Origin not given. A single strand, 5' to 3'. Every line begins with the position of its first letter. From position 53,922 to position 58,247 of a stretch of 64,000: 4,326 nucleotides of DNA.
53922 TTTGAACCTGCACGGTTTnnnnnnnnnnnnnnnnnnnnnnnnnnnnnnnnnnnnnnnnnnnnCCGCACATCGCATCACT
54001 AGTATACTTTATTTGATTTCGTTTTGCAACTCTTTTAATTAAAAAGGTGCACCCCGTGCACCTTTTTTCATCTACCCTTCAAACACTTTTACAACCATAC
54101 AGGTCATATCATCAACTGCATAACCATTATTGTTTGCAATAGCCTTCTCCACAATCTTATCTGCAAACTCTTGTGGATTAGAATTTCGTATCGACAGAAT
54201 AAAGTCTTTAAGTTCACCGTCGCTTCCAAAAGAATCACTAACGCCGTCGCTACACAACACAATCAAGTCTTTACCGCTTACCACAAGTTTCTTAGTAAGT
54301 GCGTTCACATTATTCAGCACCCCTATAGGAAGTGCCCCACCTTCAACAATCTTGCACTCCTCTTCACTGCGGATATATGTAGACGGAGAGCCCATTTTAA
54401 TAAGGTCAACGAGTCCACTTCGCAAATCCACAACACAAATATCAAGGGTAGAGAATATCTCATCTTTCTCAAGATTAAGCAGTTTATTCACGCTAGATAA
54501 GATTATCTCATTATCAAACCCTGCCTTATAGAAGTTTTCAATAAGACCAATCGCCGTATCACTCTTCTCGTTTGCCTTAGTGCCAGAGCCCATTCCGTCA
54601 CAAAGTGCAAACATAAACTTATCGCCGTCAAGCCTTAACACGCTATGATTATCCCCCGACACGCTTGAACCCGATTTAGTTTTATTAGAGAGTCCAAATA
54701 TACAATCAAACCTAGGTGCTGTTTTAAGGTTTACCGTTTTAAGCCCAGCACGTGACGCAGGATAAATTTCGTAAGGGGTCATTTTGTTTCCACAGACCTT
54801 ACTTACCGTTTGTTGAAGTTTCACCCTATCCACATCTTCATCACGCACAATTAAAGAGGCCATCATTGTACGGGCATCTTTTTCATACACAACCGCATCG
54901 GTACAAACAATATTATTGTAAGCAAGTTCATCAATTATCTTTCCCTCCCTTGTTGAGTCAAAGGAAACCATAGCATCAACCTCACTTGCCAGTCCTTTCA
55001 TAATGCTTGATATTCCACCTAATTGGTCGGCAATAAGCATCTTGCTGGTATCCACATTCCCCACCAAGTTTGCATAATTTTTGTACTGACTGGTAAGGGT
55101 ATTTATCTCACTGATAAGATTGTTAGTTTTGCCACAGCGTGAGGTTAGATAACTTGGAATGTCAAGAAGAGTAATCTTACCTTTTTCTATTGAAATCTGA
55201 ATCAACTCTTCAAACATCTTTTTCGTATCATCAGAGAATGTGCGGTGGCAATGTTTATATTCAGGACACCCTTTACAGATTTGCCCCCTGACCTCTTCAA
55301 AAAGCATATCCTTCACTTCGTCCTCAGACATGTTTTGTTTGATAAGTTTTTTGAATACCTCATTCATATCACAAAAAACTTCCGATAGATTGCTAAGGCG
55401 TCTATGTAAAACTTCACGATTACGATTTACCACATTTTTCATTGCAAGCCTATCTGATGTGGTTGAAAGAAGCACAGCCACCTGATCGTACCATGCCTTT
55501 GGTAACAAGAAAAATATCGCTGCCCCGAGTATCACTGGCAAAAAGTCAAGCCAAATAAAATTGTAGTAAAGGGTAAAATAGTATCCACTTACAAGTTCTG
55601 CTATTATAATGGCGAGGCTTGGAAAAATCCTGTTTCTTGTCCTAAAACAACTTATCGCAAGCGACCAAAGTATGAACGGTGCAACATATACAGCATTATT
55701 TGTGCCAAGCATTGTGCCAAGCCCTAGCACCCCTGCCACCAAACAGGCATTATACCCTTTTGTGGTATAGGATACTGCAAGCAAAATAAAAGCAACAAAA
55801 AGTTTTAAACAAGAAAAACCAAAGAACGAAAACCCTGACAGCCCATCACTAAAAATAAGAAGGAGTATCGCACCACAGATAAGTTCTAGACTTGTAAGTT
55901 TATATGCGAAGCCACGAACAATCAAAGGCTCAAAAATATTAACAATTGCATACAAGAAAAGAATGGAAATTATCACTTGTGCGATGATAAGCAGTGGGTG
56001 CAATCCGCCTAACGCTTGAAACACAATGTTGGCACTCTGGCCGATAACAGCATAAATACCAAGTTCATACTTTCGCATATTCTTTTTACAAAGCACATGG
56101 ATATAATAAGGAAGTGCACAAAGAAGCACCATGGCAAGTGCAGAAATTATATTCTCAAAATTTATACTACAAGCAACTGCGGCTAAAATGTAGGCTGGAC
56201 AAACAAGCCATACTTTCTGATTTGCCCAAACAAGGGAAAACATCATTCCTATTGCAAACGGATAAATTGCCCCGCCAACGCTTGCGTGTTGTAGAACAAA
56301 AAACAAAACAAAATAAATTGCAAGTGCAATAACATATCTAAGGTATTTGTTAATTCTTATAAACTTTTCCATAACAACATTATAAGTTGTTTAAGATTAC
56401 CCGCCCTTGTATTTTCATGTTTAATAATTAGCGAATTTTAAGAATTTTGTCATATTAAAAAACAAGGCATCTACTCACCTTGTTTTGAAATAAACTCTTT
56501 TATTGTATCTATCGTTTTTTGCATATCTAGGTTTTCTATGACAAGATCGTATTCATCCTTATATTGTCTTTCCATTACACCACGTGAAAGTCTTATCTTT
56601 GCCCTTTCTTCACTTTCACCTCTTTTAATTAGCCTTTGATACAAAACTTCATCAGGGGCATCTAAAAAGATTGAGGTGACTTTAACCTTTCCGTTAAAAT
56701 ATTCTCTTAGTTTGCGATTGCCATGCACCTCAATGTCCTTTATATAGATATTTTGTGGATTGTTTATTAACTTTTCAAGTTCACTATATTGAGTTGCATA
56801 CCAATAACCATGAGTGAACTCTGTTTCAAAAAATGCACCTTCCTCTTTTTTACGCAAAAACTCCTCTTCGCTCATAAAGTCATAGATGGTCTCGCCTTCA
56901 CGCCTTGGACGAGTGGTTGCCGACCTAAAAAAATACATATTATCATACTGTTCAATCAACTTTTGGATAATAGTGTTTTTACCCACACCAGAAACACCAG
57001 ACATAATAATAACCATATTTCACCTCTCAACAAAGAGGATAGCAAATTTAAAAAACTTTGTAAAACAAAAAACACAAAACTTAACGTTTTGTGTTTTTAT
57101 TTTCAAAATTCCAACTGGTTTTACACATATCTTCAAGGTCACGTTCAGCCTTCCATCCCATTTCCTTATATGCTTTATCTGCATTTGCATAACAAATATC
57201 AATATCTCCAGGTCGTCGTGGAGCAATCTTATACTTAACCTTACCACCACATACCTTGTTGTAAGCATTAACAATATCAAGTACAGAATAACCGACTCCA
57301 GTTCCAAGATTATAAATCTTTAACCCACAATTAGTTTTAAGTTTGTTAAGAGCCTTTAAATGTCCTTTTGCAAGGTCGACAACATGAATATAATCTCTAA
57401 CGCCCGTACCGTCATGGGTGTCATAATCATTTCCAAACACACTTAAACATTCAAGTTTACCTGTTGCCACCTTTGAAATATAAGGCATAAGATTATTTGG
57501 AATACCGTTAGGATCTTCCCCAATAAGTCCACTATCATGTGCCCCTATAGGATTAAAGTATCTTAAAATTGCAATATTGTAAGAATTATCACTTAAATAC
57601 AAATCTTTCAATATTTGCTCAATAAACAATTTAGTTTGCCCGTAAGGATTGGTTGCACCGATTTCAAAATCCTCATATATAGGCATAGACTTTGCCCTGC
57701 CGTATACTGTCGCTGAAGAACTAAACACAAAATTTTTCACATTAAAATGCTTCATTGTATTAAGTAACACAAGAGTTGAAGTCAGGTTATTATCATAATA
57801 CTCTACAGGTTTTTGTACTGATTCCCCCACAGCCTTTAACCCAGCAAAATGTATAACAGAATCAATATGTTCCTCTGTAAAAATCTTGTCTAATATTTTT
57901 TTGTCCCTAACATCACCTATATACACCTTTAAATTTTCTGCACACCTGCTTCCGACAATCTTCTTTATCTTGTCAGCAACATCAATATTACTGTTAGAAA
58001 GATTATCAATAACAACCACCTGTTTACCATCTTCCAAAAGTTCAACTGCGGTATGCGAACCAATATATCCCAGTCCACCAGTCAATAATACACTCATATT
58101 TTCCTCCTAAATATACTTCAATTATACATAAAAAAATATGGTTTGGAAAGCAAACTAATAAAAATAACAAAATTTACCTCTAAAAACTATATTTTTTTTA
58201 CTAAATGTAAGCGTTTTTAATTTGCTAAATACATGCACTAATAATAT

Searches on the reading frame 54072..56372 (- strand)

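Call 39: search_protein_families(library=pfam, proteins=[window:54072-56372:-], max_evalue=0.0001)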
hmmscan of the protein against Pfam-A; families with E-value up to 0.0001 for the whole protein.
window:54072-56372:- (766 aa): 2 families
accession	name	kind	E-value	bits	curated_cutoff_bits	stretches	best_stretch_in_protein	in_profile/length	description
PF19732.4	SpoIIE_N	-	3.2e-37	128.8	27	1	18-488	42-518/605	Stage II sporulation protein E N-terminal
PF07228.17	SpoIIE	-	8.4e-27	94.8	25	1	583-763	2-191/192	Stage II sporulation protein E (SpoIIE)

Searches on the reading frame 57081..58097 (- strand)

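Call 39: search_protein_families(library=pfam, proteins=[window:57081-58097:-], max_evalue=0.0001)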
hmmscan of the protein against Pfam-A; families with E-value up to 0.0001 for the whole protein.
window:57081-58097:- (338 aa): 8 families
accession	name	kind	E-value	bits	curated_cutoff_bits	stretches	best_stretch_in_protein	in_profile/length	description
PF16363.11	GDP_Man_Dehyd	-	1.1e-58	199.8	27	1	4-326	1-330/332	GDP-mannose 4,6 dehydratase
PF01370.27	Epimerase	-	3.8e-51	174.3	20.9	1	3-265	1-240/240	NAD dependent epimerase/dehydratase family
PF02719.21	Polysacc_synt_2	-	8e-18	65.1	20.2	1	3-186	1-174/293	Polysaccharide biosynthesis protein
PF01073.25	3Beta_HSD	-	4.1e-13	49.4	22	1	5-160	2-154/280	3-beta hydroxysteroid dehydrogenase/isomerase family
PF04321.23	RmlD_sub_bind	-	2e-09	37.4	27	1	1-165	1-138/287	RmlD substrate binding domain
PF08659.16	KR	-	1.9e-07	31.6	22.6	1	3-135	3-144/180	KR domain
PF07993.18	NAD_binding_4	-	3.3e-07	30.2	20.1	1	5-180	1-204/258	Male sterility protein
PF00106.31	adh_short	-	2.8e-05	24.1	26.6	1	3-120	3-115/195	short chain dehydrogenase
